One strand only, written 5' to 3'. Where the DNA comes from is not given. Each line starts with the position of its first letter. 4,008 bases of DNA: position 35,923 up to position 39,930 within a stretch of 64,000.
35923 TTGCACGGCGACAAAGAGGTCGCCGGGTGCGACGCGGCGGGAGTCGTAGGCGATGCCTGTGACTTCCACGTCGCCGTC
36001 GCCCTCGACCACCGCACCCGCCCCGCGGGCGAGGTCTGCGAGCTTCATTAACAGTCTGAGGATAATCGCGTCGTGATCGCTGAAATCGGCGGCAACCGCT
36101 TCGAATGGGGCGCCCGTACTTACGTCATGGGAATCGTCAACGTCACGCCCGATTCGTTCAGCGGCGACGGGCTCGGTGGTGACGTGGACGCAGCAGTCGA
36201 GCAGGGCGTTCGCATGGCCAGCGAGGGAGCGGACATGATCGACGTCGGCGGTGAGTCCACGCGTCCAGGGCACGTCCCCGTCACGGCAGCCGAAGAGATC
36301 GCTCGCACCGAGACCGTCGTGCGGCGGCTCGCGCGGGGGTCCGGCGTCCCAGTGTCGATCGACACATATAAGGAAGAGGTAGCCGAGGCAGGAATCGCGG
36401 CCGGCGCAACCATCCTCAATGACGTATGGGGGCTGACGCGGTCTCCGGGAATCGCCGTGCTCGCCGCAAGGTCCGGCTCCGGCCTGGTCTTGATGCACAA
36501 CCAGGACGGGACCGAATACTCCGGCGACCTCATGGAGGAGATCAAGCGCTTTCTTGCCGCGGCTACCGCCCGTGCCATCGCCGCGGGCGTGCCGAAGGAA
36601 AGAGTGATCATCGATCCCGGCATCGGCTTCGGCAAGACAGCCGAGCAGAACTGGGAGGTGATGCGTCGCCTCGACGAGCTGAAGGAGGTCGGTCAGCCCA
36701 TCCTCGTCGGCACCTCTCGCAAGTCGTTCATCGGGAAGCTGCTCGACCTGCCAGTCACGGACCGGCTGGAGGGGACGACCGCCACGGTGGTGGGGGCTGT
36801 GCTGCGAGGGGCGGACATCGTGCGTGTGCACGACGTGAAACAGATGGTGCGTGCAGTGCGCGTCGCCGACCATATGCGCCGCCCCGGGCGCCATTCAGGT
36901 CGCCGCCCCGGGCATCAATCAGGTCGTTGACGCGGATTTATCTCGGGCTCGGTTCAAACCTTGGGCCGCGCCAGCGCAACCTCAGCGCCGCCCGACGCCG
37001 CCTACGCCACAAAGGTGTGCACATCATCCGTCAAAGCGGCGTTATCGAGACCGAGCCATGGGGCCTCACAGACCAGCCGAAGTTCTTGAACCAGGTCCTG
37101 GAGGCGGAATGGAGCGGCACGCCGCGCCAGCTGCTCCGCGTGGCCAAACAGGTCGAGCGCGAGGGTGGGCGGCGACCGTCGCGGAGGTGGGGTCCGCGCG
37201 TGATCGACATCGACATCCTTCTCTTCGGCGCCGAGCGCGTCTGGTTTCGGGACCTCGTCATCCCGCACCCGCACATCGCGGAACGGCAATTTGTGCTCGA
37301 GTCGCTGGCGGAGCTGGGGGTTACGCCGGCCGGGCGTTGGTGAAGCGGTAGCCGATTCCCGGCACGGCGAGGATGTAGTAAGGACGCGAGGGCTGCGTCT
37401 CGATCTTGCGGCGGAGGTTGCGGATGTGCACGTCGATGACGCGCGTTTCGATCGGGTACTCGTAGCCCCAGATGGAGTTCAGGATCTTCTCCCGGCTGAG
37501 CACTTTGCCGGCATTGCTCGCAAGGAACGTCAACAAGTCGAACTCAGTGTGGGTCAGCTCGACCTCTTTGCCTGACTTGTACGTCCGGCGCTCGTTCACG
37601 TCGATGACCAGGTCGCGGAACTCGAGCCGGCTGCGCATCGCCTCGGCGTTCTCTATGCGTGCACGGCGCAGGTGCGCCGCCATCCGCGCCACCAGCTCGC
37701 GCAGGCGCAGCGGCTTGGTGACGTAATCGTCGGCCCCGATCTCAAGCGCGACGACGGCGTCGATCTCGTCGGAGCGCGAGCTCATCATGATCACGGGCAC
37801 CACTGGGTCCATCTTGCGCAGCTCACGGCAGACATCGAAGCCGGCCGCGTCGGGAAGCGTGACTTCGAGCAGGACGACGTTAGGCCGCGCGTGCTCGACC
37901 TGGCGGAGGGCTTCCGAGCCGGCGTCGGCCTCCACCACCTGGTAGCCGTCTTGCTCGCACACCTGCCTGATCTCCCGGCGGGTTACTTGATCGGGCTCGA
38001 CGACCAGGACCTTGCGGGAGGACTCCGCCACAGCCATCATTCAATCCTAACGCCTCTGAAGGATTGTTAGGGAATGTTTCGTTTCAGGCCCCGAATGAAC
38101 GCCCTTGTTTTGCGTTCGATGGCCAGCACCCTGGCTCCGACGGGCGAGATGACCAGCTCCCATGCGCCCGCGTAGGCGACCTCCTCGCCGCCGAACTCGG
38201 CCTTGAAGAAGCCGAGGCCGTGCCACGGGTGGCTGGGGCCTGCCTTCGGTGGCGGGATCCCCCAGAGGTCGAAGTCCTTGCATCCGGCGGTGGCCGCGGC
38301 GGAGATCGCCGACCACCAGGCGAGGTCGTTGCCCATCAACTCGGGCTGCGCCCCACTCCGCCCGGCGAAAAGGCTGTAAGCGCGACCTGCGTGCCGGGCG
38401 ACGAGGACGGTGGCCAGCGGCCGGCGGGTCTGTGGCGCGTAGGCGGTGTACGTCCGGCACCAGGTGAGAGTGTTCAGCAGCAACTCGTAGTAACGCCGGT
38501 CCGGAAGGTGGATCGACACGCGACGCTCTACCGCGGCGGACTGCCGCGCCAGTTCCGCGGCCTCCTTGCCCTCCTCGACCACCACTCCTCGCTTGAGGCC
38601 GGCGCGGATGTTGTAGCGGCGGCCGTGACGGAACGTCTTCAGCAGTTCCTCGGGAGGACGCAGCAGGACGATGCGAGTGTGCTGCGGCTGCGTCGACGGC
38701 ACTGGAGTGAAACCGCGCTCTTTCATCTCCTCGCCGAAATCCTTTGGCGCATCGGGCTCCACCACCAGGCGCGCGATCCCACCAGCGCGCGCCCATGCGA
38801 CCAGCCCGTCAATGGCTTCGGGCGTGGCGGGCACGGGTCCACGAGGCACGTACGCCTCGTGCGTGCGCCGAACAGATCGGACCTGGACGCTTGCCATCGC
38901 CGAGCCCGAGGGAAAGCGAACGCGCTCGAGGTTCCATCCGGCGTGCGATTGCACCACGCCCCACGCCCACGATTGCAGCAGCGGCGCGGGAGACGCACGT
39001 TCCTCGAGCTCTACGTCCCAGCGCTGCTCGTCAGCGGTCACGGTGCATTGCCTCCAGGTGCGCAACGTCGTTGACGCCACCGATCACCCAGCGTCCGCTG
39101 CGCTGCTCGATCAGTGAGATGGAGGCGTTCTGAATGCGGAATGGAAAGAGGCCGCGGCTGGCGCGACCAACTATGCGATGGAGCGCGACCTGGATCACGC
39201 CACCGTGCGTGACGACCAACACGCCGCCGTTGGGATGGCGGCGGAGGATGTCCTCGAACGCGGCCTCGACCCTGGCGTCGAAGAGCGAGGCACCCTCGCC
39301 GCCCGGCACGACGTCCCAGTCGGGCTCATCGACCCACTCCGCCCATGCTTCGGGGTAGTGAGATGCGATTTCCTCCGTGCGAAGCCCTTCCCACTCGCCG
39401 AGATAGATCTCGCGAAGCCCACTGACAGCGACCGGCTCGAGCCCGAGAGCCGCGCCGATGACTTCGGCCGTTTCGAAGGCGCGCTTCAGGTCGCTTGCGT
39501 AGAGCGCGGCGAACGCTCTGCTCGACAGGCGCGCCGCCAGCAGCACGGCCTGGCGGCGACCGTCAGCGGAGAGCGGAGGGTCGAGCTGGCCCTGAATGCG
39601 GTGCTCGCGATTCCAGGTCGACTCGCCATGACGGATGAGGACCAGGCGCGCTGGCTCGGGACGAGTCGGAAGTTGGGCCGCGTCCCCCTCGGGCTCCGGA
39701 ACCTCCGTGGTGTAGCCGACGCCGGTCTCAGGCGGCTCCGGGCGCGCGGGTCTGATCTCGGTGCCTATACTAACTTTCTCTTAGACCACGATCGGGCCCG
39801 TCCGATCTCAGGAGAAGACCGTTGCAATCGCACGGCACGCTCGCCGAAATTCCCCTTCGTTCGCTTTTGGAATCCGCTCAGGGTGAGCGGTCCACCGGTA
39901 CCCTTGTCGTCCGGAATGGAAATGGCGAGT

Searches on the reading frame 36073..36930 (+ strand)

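Call 58: search_protein_families(library=pfam, proteins=[window:36073-36930:+], max_evalue=0.001)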
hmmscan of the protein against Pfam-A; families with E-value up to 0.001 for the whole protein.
window:36073-36930:+ (285 aa): 1 family
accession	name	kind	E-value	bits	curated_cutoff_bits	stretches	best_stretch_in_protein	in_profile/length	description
PF00809.28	Pterin_bind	-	1.8e-76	257.4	25.5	1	19-253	1-244/244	Pterin binding enzyme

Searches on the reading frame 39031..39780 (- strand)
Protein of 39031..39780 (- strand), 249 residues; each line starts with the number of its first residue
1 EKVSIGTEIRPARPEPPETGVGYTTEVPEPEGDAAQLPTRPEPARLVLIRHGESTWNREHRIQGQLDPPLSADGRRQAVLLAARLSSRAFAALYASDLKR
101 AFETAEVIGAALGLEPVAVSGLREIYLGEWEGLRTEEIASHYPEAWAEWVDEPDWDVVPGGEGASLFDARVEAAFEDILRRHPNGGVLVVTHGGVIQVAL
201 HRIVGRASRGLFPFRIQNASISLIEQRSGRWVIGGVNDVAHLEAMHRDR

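Call 19: search_protein_families(library=pfam, proteins=[window:39031-39780:-], max_evalue=0.01)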
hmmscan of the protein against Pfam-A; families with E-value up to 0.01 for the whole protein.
window:39031-39780:- (249 aa): 1 family
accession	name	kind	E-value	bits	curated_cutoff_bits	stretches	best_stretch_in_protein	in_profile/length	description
PF00300.27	His_Phos_1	-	3.1e-62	210.1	21.7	1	46-238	1-193/194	Histidine phosphatase superfamily (branch 1)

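Call 52: find_homologous_proteins(query=window:39034-39768:-, max_evalue=1e-20)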
Query seq(245 aa) (245 aa): 1760 proteins with E <= 1e-20 among 7228 candidates; the best 120 are listed.
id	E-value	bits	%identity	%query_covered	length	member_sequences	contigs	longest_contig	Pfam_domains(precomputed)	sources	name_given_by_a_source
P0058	1.8e-112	393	74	98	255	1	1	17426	PF00300.28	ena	-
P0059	3.1e-110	386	73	98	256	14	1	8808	PF00300.28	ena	-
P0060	4.3e-108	379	78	89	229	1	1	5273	PF00300.28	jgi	jgi:2,3-bisphosphoglycerate-dependent phosphoglycerate mutase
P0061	9.7e-108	377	72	98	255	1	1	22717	PF00300.28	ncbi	ncbi:MAG TPA: histidine phosphatase family protein [Candidatus Dormibacteraeota bacterium]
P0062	4.4e-107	375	72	98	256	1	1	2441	PF00300.28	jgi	jgi:broad specificity phosphatase PhoE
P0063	2.7e-106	373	79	87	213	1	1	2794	PF00300.28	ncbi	-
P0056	2.8e-105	369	99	70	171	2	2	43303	PF00300.28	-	-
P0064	3.6e-105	369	69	98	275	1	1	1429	PF00300.28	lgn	-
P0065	3.0e-104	366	76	89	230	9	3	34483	PF00300.28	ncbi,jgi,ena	ncbi:MAG TPA: histidine phosphatase family protein [Candidatus Dormibacteraeota bacterium]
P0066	3.7e-104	366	76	89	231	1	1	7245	PF00300.28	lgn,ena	-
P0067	5.9e-104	365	82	83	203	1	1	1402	PF00300.28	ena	-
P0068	9.8e-104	364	76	89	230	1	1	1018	PF00300.28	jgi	-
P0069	8.1e-103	361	70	94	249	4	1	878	PF00300.28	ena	-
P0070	1.3e-102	361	73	93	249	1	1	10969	PF00300.28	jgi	jgi:broad specificity phosphatase PhoE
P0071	1.9e-102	360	74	90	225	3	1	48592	PF00300.28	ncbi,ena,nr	ncbi:MAG TPA: histidine phosphatase family protein [Candidatus Dormibacteraeota bacterium]|nr:histid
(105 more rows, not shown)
